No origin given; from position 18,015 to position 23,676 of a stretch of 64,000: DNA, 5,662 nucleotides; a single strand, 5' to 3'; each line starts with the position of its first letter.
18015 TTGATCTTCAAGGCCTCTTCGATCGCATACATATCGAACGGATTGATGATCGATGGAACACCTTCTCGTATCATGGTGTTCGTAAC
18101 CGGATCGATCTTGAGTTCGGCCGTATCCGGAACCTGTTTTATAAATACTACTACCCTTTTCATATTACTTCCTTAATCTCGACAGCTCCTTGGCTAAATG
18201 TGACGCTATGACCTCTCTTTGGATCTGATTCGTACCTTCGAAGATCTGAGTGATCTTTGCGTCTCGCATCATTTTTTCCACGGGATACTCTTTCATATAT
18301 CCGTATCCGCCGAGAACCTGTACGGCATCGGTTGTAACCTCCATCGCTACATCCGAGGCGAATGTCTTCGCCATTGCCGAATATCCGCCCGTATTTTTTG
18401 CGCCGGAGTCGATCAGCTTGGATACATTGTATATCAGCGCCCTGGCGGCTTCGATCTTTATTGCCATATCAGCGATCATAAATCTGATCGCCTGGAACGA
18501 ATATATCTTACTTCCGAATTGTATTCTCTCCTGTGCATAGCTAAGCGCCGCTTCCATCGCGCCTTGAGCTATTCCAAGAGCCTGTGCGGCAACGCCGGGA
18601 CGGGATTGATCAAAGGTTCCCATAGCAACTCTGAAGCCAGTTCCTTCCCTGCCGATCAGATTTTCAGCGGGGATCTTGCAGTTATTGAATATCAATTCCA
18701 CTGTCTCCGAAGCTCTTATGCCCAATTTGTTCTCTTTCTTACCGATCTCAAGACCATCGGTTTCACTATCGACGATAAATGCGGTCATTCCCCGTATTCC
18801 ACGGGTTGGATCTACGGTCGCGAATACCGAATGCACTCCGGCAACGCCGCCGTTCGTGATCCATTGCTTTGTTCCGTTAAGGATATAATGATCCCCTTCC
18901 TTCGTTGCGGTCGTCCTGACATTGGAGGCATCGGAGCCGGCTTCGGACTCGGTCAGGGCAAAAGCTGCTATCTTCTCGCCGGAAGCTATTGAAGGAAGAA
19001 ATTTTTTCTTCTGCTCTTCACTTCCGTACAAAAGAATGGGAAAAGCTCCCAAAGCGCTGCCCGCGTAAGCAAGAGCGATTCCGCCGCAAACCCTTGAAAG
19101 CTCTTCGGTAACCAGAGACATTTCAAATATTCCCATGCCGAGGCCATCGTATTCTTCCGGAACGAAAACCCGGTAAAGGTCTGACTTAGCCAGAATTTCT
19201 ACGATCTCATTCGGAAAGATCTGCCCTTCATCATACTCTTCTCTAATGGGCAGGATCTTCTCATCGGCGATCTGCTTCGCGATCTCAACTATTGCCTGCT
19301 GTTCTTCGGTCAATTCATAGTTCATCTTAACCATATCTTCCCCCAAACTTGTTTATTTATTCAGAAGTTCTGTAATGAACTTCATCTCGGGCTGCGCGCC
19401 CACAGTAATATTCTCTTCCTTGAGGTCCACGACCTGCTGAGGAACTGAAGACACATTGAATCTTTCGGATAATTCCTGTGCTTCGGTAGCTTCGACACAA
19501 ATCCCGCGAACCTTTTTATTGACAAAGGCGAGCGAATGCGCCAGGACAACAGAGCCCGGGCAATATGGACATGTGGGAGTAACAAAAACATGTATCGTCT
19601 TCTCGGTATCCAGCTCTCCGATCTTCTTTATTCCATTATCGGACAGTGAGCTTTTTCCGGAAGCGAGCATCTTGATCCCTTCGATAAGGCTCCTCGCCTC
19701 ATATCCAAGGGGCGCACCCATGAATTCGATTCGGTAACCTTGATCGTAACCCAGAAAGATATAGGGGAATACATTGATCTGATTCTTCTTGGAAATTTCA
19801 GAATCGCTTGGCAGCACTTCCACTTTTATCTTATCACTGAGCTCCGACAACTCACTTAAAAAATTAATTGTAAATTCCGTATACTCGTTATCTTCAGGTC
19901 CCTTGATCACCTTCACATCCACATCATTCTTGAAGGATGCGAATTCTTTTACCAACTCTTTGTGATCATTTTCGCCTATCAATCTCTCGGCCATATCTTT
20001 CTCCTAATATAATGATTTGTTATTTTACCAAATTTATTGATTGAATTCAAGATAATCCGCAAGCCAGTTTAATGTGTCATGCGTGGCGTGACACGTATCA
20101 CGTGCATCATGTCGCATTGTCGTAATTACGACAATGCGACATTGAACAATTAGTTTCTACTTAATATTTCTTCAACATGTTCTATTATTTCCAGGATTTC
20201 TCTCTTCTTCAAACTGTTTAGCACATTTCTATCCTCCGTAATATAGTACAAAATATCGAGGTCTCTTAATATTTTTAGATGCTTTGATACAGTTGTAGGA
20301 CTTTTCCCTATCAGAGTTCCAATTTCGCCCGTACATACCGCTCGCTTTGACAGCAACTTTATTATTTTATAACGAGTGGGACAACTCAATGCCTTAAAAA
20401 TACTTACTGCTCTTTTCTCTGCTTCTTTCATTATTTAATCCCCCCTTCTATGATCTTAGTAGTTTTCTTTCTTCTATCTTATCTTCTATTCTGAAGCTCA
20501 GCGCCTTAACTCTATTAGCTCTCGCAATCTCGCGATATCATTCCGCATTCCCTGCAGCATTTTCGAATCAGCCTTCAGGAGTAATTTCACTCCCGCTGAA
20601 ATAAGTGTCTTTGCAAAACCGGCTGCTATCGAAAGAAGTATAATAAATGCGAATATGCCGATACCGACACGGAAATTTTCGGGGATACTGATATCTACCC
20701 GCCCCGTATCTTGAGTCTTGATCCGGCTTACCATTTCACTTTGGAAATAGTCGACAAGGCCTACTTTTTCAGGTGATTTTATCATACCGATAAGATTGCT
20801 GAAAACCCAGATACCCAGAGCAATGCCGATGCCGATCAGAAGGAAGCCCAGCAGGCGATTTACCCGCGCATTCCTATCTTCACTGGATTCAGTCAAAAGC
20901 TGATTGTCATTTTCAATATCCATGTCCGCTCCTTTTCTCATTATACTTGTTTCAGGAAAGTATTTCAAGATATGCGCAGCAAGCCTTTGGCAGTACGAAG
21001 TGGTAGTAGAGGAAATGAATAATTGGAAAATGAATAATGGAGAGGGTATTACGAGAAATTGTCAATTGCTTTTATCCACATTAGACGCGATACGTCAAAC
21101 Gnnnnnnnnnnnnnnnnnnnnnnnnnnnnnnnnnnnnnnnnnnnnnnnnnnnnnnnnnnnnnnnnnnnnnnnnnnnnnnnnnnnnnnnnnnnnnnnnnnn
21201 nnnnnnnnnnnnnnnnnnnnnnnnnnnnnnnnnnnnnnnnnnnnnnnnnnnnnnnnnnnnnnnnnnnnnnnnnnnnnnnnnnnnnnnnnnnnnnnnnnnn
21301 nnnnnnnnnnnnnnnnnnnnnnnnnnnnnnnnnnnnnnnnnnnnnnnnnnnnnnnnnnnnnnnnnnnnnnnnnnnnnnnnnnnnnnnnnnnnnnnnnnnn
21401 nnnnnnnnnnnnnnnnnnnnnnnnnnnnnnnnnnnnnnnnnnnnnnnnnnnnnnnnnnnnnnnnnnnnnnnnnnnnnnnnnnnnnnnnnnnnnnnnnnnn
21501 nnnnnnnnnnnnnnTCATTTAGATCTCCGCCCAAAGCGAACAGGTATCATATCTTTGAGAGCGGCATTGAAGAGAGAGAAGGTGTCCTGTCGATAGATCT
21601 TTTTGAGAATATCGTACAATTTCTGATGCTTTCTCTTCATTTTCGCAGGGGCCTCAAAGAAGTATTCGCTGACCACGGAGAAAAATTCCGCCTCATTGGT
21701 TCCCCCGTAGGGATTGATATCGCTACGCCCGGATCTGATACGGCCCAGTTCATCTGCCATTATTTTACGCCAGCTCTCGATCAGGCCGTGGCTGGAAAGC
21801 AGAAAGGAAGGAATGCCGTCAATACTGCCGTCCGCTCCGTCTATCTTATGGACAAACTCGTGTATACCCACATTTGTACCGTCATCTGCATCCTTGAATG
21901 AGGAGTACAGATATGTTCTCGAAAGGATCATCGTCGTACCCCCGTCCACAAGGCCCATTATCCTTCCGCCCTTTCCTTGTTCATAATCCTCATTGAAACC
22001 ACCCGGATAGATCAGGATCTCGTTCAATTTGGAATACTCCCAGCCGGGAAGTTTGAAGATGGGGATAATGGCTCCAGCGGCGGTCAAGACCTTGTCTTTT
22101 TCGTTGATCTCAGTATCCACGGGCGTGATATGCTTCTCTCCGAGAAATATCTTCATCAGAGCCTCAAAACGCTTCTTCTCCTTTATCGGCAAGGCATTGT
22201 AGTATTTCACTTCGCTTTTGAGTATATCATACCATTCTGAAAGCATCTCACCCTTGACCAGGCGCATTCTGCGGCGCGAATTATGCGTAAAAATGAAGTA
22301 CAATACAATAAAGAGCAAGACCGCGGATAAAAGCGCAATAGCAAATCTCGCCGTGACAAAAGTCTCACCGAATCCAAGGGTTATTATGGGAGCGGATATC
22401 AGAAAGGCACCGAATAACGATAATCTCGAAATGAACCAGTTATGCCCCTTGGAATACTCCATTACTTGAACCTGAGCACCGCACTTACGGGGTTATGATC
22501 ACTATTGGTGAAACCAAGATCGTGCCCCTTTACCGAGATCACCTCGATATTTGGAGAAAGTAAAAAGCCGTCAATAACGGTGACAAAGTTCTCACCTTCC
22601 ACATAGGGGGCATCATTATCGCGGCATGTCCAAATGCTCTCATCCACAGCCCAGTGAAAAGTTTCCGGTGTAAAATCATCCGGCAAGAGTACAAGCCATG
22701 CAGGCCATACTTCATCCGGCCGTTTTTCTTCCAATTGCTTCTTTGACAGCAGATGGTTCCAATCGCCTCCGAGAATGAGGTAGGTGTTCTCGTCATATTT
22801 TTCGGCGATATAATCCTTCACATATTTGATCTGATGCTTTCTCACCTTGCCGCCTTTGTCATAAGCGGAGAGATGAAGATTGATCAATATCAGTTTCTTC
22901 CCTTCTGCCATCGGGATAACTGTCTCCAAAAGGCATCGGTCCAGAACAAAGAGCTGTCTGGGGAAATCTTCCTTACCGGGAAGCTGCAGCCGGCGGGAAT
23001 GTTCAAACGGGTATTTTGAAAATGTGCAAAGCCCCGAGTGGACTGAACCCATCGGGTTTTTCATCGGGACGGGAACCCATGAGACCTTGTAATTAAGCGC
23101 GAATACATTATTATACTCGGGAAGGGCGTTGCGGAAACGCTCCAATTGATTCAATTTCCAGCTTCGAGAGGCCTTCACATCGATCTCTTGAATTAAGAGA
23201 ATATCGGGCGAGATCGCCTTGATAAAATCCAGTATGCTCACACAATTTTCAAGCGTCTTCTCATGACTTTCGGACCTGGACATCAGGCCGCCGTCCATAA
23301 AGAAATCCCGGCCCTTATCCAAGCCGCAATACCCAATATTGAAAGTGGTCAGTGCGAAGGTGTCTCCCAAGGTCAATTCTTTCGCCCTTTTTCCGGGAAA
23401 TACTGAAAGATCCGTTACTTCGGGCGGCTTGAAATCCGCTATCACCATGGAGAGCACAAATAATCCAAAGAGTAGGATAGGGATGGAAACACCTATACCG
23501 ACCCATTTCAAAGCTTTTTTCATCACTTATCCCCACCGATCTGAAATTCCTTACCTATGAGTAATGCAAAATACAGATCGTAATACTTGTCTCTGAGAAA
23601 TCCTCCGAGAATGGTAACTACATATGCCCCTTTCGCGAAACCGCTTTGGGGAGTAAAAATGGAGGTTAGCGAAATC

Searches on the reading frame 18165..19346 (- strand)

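Call 52: search_protein_families(library=pfam, proteins=[window:18165-19346:-], max_evalue=0.00001)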
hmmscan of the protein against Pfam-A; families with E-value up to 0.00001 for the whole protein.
window:18165-19346:- (393 aa): 5 families
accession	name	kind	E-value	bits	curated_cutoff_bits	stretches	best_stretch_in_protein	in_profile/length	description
PF00441.29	Acyl-CoA_dh_1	-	9e-52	175.6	22.4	1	235-384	1-149/150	Acyl-CoA dehydrogenase, C-terminal domain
PF02771.21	Acyl-CoA_dh_N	-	3e-31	108.6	22.9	1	13-124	1-113/113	Acyl-CoA dehydrogenase, N-terminal domain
PF02770.24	Acyl-CoA_dh_M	-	3.9e-25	88.3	33.3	1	128-223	1-97/97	Acyl-CoA dehydrogenase, middle domain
PF08028.16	Acyl-CoA_dh_2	-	1.4e-24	87.3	22.7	1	252-373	3-133/134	Acyl-CoA dehydrogenase, C-terminal domain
PF22924.1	ACOX_C_alpha1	-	2.5e-06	27.9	27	0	268-375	49-159/169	Acyl-CoA oxidase, C-alpha1 domain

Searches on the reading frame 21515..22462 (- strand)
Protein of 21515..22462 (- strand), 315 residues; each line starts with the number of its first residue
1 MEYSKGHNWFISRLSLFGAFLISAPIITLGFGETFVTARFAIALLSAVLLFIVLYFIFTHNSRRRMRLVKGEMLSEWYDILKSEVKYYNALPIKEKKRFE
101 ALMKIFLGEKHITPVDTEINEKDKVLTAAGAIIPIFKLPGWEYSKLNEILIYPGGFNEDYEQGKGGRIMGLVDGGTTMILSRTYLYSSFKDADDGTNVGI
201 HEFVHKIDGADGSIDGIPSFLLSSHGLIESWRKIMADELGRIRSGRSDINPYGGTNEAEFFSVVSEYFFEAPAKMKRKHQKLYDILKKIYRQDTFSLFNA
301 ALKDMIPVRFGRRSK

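Call 52: search_protein_families(library=pfam, proteins=[window:21515-22462:-], max_evalue=0.00001)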
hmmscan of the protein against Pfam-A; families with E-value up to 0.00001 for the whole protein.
window:21515-22462:- (315 aa): 1 family
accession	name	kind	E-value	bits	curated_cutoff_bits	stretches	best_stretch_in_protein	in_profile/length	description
PF06167.18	Peptidase_M90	-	4.2e-62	210.3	26.2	1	62-291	4-243/243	Glucose-regulated metallo-peptidase M90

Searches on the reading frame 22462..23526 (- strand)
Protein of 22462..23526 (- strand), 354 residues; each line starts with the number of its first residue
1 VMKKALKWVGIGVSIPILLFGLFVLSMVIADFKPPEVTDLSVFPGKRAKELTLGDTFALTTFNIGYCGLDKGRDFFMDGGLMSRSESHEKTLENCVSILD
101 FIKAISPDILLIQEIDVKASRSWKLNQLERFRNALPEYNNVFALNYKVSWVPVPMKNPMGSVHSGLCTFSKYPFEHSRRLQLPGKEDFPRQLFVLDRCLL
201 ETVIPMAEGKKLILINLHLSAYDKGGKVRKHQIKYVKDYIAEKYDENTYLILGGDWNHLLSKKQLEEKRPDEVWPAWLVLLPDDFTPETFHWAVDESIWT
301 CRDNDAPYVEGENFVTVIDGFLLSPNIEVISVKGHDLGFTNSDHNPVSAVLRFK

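Call 52: search_protein_families(library=pfam, proteins=[window:22462-23526:-], max_evalue=0.00001)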
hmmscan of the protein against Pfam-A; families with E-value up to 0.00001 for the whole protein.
window:22462-23526:- (354 aa): 1 family
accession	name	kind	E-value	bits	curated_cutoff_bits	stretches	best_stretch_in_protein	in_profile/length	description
PF03372.29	Exo_endo_phos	-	3.3e-10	40.5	24.5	1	98-344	22-225/225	Endonuclease/Exonuclease/phosphatase family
